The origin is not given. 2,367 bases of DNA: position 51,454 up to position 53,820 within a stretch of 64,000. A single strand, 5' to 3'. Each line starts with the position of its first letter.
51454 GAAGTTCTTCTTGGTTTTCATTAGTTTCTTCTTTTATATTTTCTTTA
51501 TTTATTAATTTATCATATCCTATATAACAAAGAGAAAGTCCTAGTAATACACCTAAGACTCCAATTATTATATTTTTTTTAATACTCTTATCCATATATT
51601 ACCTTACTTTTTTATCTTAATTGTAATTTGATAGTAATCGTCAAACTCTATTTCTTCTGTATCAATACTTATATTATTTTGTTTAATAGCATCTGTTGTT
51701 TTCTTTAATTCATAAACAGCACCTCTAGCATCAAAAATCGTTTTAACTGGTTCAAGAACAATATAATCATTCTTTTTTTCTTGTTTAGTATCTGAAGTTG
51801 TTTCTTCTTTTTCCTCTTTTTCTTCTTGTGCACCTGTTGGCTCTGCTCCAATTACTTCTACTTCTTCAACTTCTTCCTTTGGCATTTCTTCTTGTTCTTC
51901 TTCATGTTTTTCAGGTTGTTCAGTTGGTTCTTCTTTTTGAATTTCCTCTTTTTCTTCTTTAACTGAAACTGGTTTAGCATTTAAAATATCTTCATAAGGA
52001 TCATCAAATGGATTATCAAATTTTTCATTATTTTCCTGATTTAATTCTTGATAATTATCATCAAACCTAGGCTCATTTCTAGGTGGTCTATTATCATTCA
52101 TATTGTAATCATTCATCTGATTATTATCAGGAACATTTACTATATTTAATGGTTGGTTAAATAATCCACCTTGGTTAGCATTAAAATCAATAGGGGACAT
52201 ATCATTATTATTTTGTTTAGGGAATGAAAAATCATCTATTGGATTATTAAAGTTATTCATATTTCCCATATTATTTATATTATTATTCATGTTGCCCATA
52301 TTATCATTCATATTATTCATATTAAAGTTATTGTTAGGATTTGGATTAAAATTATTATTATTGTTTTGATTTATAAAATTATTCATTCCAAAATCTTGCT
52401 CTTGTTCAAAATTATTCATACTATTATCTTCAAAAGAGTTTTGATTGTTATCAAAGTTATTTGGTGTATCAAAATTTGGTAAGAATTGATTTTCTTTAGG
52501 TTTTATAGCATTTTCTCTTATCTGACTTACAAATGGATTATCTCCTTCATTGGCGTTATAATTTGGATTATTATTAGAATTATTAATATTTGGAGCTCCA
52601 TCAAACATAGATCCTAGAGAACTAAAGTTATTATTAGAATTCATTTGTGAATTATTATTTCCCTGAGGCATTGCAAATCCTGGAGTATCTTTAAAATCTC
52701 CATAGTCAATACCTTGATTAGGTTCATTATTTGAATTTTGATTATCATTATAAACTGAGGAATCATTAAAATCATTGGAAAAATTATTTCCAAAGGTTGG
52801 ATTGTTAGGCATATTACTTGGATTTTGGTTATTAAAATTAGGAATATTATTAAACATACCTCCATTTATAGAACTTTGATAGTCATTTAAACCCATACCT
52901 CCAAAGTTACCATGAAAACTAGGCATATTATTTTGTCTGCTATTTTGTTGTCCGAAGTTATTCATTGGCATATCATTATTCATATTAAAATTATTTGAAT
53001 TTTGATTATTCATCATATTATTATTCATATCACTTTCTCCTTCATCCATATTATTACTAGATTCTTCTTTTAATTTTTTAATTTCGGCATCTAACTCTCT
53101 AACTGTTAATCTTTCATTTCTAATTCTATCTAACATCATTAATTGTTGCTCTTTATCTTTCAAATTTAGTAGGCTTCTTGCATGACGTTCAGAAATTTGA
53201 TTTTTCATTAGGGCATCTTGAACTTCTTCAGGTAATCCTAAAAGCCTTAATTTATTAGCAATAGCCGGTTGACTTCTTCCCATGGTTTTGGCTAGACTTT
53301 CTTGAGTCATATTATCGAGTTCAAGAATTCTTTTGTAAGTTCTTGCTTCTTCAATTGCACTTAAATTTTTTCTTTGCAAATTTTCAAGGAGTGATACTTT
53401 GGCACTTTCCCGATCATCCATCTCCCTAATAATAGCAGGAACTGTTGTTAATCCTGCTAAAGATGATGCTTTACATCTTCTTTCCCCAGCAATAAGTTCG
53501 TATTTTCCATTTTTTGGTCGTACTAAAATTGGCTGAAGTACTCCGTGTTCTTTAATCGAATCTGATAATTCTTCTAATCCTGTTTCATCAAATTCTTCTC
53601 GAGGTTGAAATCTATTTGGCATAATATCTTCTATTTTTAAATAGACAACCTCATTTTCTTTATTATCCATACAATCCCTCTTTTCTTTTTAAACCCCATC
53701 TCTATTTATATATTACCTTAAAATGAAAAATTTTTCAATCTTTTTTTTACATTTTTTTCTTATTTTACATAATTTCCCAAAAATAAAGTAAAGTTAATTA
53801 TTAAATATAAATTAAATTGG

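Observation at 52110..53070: Noc/ParB homologue carrying a roughly 320-residue N/Q/M-rich prion-like low-complexity insertion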

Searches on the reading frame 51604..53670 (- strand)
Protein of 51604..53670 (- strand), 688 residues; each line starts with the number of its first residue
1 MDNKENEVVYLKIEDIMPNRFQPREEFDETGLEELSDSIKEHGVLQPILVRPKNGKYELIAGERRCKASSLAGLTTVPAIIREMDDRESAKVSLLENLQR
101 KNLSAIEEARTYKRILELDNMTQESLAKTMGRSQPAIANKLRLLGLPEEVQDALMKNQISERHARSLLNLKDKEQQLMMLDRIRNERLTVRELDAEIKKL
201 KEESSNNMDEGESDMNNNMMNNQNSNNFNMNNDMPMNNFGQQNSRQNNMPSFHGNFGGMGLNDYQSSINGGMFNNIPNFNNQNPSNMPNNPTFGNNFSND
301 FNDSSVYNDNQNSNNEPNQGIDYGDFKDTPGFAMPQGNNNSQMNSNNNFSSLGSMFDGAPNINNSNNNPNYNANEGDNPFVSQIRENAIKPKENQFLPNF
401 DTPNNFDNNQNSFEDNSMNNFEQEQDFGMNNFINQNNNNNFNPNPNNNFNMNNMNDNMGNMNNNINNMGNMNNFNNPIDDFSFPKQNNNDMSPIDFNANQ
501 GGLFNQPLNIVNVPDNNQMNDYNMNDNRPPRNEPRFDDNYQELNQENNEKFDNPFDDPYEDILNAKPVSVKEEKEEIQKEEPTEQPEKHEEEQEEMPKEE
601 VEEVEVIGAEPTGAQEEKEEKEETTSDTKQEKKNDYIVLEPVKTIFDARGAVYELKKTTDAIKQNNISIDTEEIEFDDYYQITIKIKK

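Call 4: search_protein_families(library=pfam, proteins=[window:51604-53670:-], max_evalue=0.01)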
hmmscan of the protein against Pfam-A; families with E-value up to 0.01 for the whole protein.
window:51604-53670:- (688 aa): 3 families
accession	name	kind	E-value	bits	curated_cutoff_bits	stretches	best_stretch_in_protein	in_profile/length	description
PF02195.25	ParB_N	-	4.3e-33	113.7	26.3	1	7-99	2-95/95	ParB N-terminal domain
PF17762.8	HTH_ParB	-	2.3e-31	108.4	22.6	1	101-201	1-101/102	ParB HTH domain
PF08535.16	KorB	-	0.0099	16.3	22.3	0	119-171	2-52/89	KorB domain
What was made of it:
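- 53068..53370 (-): ParB HTH DNA-binding domain, residues 101-201. The Noc specificity positions read Q, K, G, R. Pfam PF17762 scores 108.4 bits (call 4).
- On ParB/Noc superfamily: PF02195 scores 113.7 bits (call 4). PF17762 scores 108.4 bits (call 4).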

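Call 5: search_protein_families(library=ncbifam, proteins=[window:51604-53670:-], max_evalue=0.01)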
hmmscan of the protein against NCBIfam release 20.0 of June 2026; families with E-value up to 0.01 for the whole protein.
window:51604-53670:- (688 aa): 7 families
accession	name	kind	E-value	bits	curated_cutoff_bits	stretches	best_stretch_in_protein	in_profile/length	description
TIGR04285.1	nucleoid_noc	exception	1.5e-84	283.4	315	2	7-213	1-207/255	nucleoid occlusion protein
TIGR00180.1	parB_part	domain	8.7e-57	191.9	58.45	1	6-178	3-180/186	ParB/RepB/Spo0J family partition protein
TIGR03734.1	PRTRC_parB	hypoth_equivalog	7.3e-38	130.4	278.6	1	22-201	7-190/555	PRTRC system ParB family protein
TIGR03454.1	partition_RepB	equivalog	1.8e-19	70.3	201.5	1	6-149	62-207/325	plasmid partitioning protein RepB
NF010406.0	PRK13832.1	subfamily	2.8e-11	42.7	640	1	34-147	31-147/578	plasmid partitioning protein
NF010440.0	PRK13866.1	equivalog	1.3e-10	40.9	522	1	31-115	89-175/336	plasmid partitioning protein RepB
NF010252.0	PRK13698.1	equivalog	0.002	17.1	274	1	27-170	84-227/323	ParB/RepB/Spo0J family plasmid partition protein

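Call 9: find_homologous_proteins(query=window:51604-53670:-, max_evalue=1e-10)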
Query window:51604-53670:- (688 aa): 6841 proteins with E <= 1e-10 among 8000 candidates; the best 120 are listed.
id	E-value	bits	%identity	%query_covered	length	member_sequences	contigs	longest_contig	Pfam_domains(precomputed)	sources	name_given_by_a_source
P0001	0.0e+0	1477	100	100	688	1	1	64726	PF17762.9,PF02195.27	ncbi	-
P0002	3.6e-254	864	64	100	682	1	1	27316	PF17762.9,PF02195.27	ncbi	-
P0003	4.1e-223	761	61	100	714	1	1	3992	PF17762.9,PF02195.27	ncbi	-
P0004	7.8e-213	727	60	100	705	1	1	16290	PF17762.9,PF02195.27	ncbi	-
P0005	1.3e-184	634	61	58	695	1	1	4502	PF17762.9,PF02195.27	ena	-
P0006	2.1e-179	617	55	100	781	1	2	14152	PF17762.9,PF02195.27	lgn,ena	-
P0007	5.8e-166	572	51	100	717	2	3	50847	PF17762.9,PF02195.27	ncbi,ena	-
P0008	1.1e-159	552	57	58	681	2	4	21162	PF17762.9,PF02195.27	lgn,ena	-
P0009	2.0e-156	541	48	100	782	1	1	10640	PF17762.9,PF02195.27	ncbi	-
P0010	1.4e-149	518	50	100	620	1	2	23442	PF17762.9,PF02195.27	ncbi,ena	-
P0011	1.4e-148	515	50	98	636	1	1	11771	PF17762.9,PF02195.27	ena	-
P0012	2.0e-148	514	50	98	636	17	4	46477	PF17762.9,PF02195.27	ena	-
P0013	2.3e-148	514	50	98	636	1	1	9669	PF17762.9,PF02195.27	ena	-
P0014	2.5e-148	514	50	98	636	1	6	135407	PF17762.9,PF02195.27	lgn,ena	-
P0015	3.6e-148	514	49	98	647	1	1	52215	PF17762.9,PF02195.27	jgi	-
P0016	3.9e-148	513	49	98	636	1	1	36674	PF17762.9,PF02195.27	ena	-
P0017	4.9e-148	513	49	98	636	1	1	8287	PF17762.9,PF02195.27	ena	-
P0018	6.1e-148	513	50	98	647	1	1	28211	PF17762.9,PF02195.27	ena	-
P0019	6.3e-148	513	50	98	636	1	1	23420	PF17762.9,PF02195.27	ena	-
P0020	8.0e-148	512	50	98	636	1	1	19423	PF17762.9,PF02195.27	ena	-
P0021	8.2e-148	512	49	98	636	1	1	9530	PF17762.9,PF02195.27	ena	-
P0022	1.5e-146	508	46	100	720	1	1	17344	PF17762.9,PF02195.27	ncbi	-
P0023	1.6e-146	508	49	98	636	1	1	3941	PF17762.9,PF02195.27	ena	-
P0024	9.3e-146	506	50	98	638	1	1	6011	PF17762.9,PF02195.27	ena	-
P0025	1.1e-145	505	50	99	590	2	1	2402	PF17762.9,PF02195.27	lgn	-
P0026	1.9e-145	505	52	99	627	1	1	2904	PF17762.9,PF02195.27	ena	-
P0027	2.1e-145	504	49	99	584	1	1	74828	PF17762.9,PF02195.27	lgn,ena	-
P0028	1.6e-144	502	48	99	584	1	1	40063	PF17762.9,PF02195.27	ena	-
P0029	1.8e-144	501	48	99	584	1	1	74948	PF17762.9,PF02195.27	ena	-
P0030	2.6e-144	501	49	99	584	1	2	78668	PF17762.9,PF02195.27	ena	-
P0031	2.7e-144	501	48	99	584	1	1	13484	PF17762.9,PF02195.27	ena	-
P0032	2.7e-144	501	52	99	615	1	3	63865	PF17762.9,PF02195.27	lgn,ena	-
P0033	3.0e-144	501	52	99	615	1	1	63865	PF17762.9,PF02195.27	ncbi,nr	ncbi:MAG: ParB/RepB/Spo0J family partition protein [Bacilli bacterium]|nr:ParB/RepB/Spo0J family par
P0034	5.0e-144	500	50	99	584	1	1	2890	PF17762.9,PF02195.27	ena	-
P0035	9.8e-144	499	49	99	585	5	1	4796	PF17762.9,PF02195.27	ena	-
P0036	1.1e-143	499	48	99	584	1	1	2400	PF17762.9,PF02195.27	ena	-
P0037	2.5e-143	498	49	99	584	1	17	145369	PF17762.9,PF02195.27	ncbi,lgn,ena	-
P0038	4.0e-143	497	49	99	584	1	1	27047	PF17762.9,PF02195.27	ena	-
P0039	5.0e-143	497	49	99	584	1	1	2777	PF17762.9,PF02195.27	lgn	-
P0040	8.2e-143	496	49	99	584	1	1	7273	PF17762.9,PF02195.27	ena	-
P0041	1.6e-142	495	48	99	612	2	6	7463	PF17762.9,PF02195.27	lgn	-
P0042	2.5e-142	494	48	99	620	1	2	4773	PF17762.9,PF02195.27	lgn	-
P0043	3.2e-142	494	49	99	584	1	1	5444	PF17762.9,PF02195.27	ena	-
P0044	3.6e-142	494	49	99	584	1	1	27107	PF17762.9,PF02195.27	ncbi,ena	-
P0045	5.8e-142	493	82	28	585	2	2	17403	PF17762.9,PF02195.27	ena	-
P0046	7.1e-142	493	47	100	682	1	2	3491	PF17762.9,PF02195.27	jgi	-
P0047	9.9e-142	492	48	99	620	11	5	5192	PF17762.9,PF02195.27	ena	-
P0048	1.1e-141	492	-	-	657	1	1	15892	PF17762.9,PF02195.27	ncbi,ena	-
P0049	2.4e-141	491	69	39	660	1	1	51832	PF17762.9,PF02195.27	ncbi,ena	-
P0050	3.4e-141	491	60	63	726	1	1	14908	PF17762.9,PF02195.27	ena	-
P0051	6.9e-141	489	49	99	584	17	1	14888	PF17762.9,PF02195.27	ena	-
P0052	4.0e-140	487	48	99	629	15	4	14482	PF17762.9,PF02195.27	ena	-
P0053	1.9e-139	485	56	63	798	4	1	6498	PF17762.9,PF02195.27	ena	-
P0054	3.4e-139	484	48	99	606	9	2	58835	PF17762.9,PF02195.27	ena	-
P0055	3.8e-139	484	47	100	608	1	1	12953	PF17762.9,PF02195.27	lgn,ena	-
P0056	3.3e-138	481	48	100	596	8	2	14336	PF17762.9,PF02195.27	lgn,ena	-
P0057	3.4e-135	471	48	100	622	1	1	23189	PF17762.9,PF02195.27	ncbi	-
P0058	1.5e-133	465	47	100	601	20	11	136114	PF17762.9,PF02195.27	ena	-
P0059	1.6e-133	465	47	99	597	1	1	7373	PF17762.9,PF02195.27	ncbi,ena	-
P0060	6.6e-133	463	48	99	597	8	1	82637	PF17762.9,PF02195.27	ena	-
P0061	1.5e-132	462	55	58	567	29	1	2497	PF17762.9,PF02195.27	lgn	-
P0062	2.4e-132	461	46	100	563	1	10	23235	PF17762.9,PF02195.27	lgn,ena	-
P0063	7.9e-132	460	46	100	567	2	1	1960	PF17762.9,PF02195.27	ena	-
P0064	7.6e-131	456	48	99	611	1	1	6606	PF17762.9,PF02195.27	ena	-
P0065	2.4e-129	451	56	63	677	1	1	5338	PF17762.9,PF02195.27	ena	-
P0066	5.7e-129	450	46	100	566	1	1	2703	PF17762.9,PF02195.27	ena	-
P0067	1.8e-127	445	-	-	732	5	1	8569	PF17762.9,PF02195.27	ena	-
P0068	1.8e-127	445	46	100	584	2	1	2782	PF17762.9,PF02195.27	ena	-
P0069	2.4e-127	445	47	100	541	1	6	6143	PF17762.9,PF02195.27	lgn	-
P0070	1.1e-126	443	66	39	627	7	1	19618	PF17762.9,PF02195.27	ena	-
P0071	1.1e-126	443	54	69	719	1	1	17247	PF17762.9,PF02195.27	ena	-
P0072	2.5e-126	441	46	100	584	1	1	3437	PF17762.9,PF02195.27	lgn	-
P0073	8.0e-126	440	47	100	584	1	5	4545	PF17762.9,PF02195.27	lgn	-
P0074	8.8e-126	440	47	100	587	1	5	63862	PF17762.9,PF02195.27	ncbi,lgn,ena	-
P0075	4.4e-125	437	46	100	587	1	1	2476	PF17762.9,PF02195.27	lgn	-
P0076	1.4e-123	432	80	29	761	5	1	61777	PF17762.9,PF02195.27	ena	-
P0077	4.4e-123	431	76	33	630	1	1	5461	PF17762.9,PF02195.27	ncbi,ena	-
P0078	5.7e-123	430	58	58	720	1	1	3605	PF17762.9,PF02195.27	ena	-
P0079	3.9e-121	424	49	99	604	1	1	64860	PF17762.9,PF02195.27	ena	-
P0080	1.1e-120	423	54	57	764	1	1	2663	PF17762.9,PF02195.27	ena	-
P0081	1.8e-119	419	67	39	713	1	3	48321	PF17762.9,PF02195.27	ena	-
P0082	2.0e-119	419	46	100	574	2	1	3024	PF17762.9,PF02195.27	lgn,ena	-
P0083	7.0e-119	417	43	99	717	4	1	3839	PF17762.9,PF02195.27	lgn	-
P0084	9.4e-119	416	44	99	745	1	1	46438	PF17762.9,PF02195.27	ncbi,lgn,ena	-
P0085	9.6e-118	413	54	58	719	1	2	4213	PF17762.9,PF02195.27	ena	-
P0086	7.3e-117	410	42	100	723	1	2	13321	PF17762.9,PF02195.27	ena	-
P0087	4.2e-116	408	79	29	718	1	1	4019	PF17762.9,PF02195.27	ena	-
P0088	6.1e-115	404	51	69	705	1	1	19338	PF17762.9,PF02195.27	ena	-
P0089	1.1e-114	403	48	75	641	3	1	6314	PF17762.9,PF02195.27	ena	-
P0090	1.7e-114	402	44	99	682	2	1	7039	PF17762.9,PF02195.27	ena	-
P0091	6.3e-114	400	67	38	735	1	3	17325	PF17762.9,PF02195.27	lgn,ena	-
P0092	1.9e-112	396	51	58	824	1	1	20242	PF17762.9,PF02195.27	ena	-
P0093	7.0e-110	387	54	58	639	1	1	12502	PF17762.9,PF02195.27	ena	-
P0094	1.5e-108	383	41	100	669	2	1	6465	PF17762.9,PF02195.27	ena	-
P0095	8.0e-108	380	50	69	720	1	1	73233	PF17762.9,PF02195.27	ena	-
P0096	1.9e-101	359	-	-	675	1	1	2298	PF17762.9,PF02195.27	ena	-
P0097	1.9e-100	356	51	66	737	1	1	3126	PF17762.9,PF02195.27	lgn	-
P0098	1.5e-93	333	-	-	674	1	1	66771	PF17762.9,PF02195.27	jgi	-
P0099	1.9e-86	310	63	34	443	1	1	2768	PF17762.9,PF08535.16,PF02195.27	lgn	-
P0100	2.0e-86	310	60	36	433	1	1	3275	PF17762.9,PF02195.27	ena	-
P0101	6.8e-85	304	70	29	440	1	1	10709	PF17762.9,PF02195.27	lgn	-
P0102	1.6e-84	303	70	29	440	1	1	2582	PF17762.9,PF02195.27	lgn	-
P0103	1.7e-84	303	70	29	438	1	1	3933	PF17762.9,PF02195.27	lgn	-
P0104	1.9e-84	303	70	29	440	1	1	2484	PF17762.9,PF02195.27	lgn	-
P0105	1.9e-84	303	70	29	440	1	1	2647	PF17762.9,PF08535.16,PF02195.27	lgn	-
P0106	2.2e-84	303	69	29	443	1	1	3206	PF17762.9,PF08535.16,PF02195.27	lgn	-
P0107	2.6e-84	303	70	29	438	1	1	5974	PF17762.9,PF02195.27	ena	-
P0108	2.6e-84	303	70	29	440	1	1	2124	PF17762.9,PF02195.27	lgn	-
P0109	2.6e-84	303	70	29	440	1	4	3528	PF17762.9,PF02195.27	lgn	-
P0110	3.0e-84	302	70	29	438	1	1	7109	PF17762.9,PF02195.27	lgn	-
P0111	3.1e-84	302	70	29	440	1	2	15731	PF17762.9,PF02195.27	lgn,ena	-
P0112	3.6e-84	302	58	37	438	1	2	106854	PF17762.9,PF02195.27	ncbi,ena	-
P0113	4.8e-84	302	70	29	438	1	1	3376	PF17762.9,PF02195.27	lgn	-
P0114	6.2e-84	301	70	29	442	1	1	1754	PF17762.9,PF08535.16,PF02195.27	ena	-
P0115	1.5e-83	300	71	29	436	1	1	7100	PF17762.9,PF08535.16,PF02195.27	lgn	-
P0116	1.9e-83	300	70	29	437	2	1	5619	PF17762.9,PF08535.16,PF02195.27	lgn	-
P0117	3.0e-83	299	70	29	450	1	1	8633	PF17762.9,PF02195.27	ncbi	-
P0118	4.5e-82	295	70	29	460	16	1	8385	PF17762.9,PF02195.27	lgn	-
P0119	5.2e-82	295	70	29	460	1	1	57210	PF17762.9,PF02195.27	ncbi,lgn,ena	-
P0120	5.4e-82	295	70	29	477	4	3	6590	PF17762.9,PF02195.27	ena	-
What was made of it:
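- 51604..53670 (-): Complete ORF of 688 aa plus stop: Noc-lineage ParB-family protein. An identical protein, P0001, is in the public collection (call 9).
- The same architecture appears in about 98 clusters from NCBI, ENA, JGI and Logan assemblies (call 9).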

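Call 11: find_encoding_contigs(protein=P0001, flank=3000, max_places=3)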
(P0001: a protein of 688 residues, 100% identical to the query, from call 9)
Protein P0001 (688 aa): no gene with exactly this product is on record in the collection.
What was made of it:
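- Tried and rejected: The window protein itself was not on record (call 11).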

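Call 13: find_related_loci(query=window:51604-53670:-, collection=genome_contigs, flank=6000)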
Query window:51604-53670:- (688 aa) in genome_contigs; peptide patterns used: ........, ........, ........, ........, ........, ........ (x = any residue, [..] = any of these).
33 stretches matched a pattern; 15 encode a relative of the query (tblastn E <= 1e-3); 15 distinct loci.
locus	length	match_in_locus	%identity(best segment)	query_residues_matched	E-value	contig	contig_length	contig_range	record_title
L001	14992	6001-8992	67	1-209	2e-86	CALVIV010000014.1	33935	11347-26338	MAG: uncultured Bacilli bacterium isolate BRZ_IG__bin14 genome assembly, contig: BRZ_IG__NODE_903_length_33935_cov_45.56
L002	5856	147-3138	60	1-241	4e-86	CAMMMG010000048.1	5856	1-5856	MAG: uncultured Tenericutes bacterium isolate ERR4835866_bin.4_MetaWRAP_v1.1_MAG genome assembly, contig: NODE_7011_leng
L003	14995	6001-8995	66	1-209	4e-86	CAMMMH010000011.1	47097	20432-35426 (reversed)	MAG: uncultured Tenericutes bacterium isolate ERR4968579_bin.33_MetaWRAP_v1.1_MAG genome assembly, contig: NODE_437_leng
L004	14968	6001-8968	66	1-209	5e-86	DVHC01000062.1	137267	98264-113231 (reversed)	MAG TPA_asm: Candidatus Onthousia excrementipullorum isolate CHK184-20233 CHK184__C195439_L137267_ERR3414579, whole geno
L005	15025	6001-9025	70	1-197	1e-85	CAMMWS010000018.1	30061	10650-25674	MAG: uncultured Tenericutes bacterium isolate ERR4968606_bin.83_MetaWRAP_v1.1_MAG genome assembly, contig: NODE_1359_len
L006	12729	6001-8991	66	1-209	3e-85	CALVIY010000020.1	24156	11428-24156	MAG: uncultured Bacilli bacterium isolate BRZ_N__bin132 genome assembly, contig: BRZ_N__NODE_4800_length_24156_cov_32.77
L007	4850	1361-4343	69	1-197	1e-85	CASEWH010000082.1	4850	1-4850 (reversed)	uncultured bacterium isolate SI.A20.metabat-bins.119 genome assembly, contig: SI.A20.metabat-bins.119.fa_k141_283922, wh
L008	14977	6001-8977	66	1-209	1e-85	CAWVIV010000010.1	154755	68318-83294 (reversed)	MAG: uncultured Bacilli bacterium isolate metabat2_pooled_metaflye.372 MAG genome assembly, contig: contig_36155, whole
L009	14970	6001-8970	66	1-209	2e-85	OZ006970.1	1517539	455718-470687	MAG: uncultured Bacilli bacterium isolate pooled_contig_53442_metaflye_circ MAG genome assembly, chromosome: 1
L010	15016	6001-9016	70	1-197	4e-85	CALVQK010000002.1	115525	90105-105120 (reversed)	MAG: uncultured Bacilli bacterium isolate BRZ_GT__bin8 genome assembly, contig: BRZ_GT__NODE_179_length_115525_cov_39.59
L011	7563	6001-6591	69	1-197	2e-84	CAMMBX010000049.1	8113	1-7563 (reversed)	MAG: uncultured Tenericutes bacterium isolate ERR4304505_bin.69_MetaWRAP_v1.1_MAG genome assembly, contig: NODE_12910_le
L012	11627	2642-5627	66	1-209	1e-84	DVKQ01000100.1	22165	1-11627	MAG TPA_asm: Candidatus Onthousia faecipullorum isolate CHK195-26880 CHK195__C339488_L22165_ERR3414590, whole genome sho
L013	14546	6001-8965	66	1-209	4e-86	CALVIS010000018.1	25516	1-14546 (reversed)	MAG: uncultured Bacilli bacterium isolate BRZ_FH__bin24 genome assembly, contig: BRZ_FH__NODE_1948_length_25516_cov_18.9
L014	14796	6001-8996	66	1-209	4e-86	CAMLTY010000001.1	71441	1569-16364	MAG: uncultured Tenericutes bacterium isolate ERR4304454_bin.35_MetaWRAP_v1.1_MAG genome assembly, contig: NODE_451_leng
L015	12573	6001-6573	46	11-195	8e-39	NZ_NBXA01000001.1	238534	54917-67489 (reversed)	Subtercola boreus strain P27444 contig00001, whole genome shotgun sequence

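Call 16: list_cluster_members(proteins=[P0001, P0002, P0003, P0007, P0009, P0022, P0037, P0057, P0084, P0112])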
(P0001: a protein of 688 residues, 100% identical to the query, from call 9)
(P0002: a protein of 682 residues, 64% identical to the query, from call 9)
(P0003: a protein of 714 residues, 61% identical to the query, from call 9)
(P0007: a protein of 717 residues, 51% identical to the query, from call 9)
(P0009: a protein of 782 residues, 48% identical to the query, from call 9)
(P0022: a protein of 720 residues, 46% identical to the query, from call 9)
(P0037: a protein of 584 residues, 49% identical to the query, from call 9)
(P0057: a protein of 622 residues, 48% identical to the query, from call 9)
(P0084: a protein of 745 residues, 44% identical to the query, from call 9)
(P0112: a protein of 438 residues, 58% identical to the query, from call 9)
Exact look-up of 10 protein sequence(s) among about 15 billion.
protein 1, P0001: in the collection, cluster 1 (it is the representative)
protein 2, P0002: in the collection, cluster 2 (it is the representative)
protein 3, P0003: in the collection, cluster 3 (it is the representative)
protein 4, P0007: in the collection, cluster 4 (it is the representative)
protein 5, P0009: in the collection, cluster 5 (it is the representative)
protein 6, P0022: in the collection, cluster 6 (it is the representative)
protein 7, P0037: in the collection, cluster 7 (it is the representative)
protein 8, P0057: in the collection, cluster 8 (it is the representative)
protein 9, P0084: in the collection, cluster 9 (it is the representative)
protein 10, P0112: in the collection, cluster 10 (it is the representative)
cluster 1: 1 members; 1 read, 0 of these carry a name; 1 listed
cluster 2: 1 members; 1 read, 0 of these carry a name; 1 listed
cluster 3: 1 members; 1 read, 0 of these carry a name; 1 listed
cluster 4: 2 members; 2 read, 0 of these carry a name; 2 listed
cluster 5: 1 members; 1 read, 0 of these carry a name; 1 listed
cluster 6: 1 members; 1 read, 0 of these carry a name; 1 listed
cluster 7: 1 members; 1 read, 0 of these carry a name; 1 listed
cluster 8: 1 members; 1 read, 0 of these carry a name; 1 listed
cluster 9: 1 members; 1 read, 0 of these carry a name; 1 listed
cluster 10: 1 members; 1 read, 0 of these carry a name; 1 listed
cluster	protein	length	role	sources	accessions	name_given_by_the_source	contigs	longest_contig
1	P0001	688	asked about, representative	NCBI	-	-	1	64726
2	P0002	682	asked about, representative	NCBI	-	-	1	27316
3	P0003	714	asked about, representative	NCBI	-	-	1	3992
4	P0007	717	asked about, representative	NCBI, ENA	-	-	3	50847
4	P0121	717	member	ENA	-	-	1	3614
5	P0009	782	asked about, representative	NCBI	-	-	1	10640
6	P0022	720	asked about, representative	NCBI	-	-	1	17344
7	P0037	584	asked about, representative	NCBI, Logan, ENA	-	-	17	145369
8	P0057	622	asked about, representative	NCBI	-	-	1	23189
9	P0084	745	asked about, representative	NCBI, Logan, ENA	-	-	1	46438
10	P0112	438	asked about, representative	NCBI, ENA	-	-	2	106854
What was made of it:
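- Tried and rejected: Cluster look-ups returned no names or accessions (call 16).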

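Call 17: find_encoding_contigs(protein=P0002, flank=8000, max_places=2)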
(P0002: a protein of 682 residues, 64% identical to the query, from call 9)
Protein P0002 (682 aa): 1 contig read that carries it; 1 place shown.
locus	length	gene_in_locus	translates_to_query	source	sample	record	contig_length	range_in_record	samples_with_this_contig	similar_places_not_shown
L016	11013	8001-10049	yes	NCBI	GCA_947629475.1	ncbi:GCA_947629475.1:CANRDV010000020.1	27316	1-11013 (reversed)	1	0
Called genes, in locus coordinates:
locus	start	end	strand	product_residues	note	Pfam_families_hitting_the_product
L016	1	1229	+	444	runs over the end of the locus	PF13173:AAA_14, PF13635:DUF4143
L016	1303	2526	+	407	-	-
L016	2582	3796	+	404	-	-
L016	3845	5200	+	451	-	PF10396:TrmE_N, PF12631:MnmE_helical, PF00071:Ras (faint), PF01926:MMR_HSR1, PF02421:FeoB_N, PF04548:AIG1 (weak)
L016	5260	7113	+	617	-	PF00890:FAD_binding_2 (faint), PF01134:GIDA, PF07992:Pyr_redox_2 (weak), PF12831:FAD_oxidored (weak), PF21680:GIDA_C_1st, PF13932:SAM_GIDA_C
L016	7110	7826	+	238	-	PF02527:GidB, PF05175:MTS (weak), PF13847:Methyltransf_31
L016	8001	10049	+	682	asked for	PF02195:ParB_N, PF17762:HTH_ParB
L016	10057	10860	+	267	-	-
